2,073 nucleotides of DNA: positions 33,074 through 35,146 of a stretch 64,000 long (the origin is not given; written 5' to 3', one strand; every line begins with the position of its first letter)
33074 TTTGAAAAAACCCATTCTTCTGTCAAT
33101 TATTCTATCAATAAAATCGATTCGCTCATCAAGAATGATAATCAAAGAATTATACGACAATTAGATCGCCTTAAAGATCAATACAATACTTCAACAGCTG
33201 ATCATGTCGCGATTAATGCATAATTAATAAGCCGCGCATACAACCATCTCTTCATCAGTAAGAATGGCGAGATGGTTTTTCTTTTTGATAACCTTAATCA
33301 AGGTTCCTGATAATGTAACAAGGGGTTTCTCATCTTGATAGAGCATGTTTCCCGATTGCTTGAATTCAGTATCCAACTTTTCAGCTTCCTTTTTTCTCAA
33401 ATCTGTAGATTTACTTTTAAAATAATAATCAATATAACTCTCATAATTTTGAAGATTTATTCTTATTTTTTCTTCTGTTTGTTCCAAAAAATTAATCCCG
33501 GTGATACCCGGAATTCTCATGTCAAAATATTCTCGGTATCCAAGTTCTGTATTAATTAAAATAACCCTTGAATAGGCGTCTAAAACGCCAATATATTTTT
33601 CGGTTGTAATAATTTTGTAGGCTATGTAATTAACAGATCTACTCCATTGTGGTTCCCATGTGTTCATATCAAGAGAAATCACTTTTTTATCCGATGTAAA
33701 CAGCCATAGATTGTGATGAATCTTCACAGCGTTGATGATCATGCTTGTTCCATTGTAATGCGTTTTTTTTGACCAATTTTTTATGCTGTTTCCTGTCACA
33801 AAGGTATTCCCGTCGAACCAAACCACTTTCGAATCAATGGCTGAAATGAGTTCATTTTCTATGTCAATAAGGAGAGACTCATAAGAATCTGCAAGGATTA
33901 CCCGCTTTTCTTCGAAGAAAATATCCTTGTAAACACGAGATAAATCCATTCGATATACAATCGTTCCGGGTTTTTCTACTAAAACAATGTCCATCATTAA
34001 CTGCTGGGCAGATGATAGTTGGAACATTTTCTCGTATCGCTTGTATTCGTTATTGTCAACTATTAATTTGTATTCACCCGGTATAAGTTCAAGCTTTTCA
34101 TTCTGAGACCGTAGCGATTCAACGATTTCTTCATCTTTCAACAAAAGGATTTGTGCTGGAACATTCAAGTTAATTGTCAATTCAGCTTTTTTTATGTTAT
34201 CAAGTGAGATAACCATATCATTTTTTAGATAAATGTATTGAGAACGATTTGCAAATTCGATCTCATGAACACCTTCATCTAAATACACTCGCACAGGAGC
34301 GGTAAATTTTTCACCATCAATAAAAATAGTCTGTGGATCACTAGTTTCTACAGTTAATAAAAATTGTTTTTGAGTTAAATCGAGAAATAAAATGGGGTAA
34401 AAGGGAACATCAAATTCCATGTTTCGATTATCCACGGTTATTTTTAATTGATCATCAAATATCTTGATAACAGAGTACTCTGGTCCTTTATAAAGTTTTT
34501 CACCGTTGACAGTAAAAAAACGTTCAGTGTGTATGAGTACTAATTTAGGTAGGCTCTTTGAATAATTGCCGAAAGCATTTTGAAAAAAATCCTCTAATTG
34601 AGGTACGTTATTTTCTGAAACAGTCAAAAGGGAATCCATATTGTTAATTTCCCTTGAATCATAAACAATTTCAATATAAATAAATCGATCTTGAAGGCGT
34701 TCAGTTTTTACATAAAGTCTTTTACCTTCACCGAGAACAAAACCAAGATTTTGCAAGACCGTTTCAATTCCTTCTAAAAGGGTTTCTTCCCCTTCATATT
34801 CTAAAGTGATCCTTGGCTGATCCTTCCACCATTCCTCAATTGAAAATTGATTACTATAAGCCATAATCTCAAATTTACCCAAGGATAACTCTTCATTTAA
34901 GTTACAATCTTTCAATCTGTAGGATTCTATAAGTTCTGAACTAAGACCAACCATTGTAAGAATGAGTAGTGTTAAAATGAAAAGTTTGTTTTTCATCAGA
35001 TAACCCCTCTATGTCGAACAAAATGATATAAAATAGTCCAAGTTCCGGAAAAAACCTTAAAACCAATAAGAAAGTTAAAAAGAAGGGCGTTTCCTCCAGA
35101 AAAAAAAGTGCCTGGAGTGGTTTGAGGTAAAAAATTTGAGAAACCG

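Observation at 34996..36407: Orphan Mrp/Mbh-derived membrane pair, one fused to a solute-binding-protein-like domain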

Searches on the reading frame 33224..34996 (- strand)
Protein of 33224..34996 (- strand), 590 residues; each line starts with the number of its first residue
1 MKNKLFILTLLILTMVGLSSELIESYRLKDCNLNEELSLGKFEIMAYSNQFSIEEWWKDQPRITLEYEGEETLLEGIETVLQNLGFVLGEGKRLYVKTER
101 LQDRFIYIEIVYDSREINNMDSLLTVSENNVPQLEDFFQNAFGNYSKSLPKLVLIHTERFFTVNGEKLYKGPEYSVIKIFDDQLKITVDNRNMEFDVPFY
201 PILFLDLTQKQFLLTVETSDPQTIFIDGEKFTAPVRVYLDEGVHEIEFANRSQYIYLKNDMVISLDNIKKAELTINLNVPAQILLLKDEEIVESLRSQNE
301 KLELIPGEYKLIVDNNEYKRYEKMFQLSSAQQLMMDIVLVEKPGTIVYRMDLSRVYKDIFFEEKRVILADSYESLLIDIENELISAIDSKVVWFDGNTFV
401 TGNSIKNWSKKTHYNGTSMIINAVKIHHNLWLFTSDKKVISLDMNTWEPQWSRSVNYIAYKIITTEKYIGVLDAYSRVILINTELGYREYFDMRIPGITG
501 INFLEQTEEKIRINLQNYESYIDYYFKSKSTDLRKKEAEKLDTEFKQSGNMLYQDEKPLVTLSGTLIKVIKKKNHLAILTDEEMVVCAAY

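Call 3: search_protein_families(library=pfam, proteins=[window:33224-34996:-], max_evalue=1)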
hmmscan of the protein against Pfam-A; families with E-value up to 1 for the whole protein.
window:33224-34996:- (590 aa): 0 families

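Call 4: search_protein_families(library=ncbifam, proteins=[window:33224-34996:-], max_evalue=1)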
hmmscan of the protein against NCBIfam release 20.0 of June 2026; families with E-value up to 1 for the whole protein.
window:33224-34996:- (590 aa): 0 families

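Call 30: search_protein_families(library=pfam, alignment_id=A3, max_evalue=1)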
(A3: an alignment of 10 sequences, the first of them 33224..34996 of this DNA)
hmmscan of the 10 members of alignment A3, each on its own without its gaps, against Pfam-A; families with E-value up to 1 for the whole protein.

A. member 1, window:33224-34996:- (590 aa): 0 families

B. families by the number of members that match (of 10 scanned): 10 families
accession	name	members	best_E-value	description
PF08308.17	PEGA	7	1.8e-09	PEGA domain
PF13620.12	CarboxypepD_reg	4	5.2e-05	Carboxypeptidase regulatory-like domain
PF23517.1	WW_TCERG1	1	0.035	TCERG1 WW domain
PF02100.23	ODC_AZ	1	0.048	Ornithine decarboxylase antizyme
PF13349.12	DUF4097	1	0.054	Toastrack DUF4097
PF16288.11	DUF4934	1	0.095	Domain of unknown function (DUF4934)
PF14310.12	Fn3-like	1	0.13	Fibronectin type III-like domain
PF18216.6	N_formyltrans_C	1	0.13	N-formyltransferase dimerization C-terminal domain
PF10706.15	Aminoglyc_resit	1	0.19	Aminoglycoside-2''-adenylyltransferase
PF06200.19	tify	1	0.26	tify domain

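Call 59: search_protein_families(library=padloc, proteins=[window:33224-34996:-], max_evalue=0.01)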
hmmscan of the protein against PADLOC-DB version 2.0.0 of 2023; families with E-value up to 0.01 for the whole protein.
window:33224-34996:- (590 aa): 0 families

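Call 88: search_solved_structures(query=A3, max_evalue=1)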
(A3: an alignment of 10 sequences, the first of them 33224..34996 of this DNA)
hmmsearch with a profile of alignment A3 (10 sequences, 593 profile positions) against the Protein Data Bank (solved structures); distinct sequences matched with E-value up to 1: 1.
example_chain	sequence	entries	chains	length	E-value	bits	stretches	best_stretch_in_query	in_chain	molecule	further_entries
9gbc_A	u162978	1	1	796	0.031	15.8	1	305-343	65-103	TonB-linked outer membrane receptor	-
